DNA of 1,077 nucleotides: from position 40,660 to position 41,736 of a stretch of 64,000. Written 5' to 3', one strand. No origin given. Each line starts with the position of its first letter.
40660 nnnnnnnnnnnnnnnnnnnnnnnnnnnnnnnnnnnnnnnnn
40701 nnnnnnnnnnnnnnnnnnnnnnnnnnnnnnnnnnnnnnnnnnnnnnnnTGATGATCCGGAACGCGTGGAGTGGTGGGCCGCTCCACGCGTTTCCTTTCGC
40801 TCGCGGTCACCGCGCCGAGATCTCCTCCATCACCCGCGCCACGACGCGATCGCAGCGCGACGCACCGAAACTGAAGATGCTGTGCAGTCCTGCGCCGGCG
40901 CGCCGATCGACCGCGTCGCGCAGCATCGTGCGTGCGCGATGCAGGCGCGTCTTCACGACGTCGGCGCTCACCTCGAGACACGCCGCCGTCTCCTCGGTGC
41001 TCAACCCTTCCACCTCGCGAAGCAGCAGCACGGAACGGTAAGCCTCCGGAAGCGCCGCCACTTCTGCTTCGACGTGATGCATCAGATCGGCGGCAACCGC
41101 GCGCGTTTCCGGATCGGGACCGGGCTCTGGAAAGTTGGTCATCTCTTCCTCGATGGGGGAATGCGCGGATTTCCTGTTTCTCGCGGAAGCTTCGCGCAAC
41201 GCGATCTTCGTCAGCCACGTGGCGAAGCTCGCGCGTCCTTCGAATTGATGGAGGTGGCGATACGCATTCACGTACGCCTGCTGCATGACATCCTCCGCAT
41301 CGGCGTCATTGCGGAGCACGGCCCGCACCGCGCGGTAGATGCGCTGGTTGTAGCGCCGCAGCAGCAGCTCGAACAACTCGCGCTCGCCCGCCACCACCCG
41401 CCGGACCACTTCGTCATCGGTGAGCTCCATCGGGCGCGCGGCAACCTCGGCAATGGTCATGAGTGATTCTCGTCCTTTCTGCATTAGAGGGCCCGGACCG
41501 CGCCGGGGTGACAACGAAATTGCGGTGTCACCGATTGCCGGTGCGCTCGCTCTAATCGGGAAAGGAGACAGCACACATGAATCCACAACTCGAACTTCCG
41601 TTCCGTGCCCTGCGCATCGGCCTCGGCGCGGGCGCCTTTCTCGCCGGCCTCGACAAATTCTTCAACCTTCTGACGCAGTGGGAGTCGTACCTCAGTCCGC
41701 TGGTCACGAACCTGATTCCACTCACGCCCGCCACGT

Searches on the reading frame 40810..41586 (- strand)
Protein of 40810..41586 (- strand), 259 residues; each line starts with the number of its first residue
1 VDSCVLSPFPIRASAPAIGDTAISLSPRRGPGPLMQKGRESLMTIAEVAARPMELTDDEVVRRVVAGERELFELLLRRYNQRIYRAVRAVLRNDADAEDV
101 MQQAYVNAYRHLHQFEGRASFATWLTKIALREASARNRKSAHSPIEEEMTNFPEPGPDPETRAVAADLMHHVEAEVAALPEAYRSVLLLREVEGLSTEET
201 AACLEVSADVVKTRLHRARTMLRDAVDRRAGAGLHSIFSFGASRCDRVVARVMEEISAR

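Call 13: search_protein_families(library=pfam, proteins=[window:40810-41586:-], max_evalue=0.1)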
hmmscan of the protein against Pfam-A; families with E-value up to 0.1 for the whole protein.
window:40810-41586:- (259 aa): 5 families
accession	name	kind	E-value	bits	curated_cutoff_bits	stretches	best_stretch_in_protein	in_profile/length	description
PF04542.20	Sigma70_r2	-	2.2e-13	50.2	24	1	75-139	1-67/71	Sigma-70 region 2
PF08281.18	Sigma70_r4_2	-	1.2e-12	47.7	25.7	1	175-222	7-54/54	Sigma-70, region 4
PF04545.22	Sigma70_r4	-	3.7e-07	30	24.1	1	177-223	3-49/50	Sigma-70, region 4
PF07638.17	Sigma70_ECF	-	6.4e-06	26.6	21.1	1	61-226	8-183/185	ECF sigma factor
PF22233.2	PhyR_sigma-like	-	0.00094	19.4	27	1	183-218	8-43/50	Response regulator PhyR, sigma-like domain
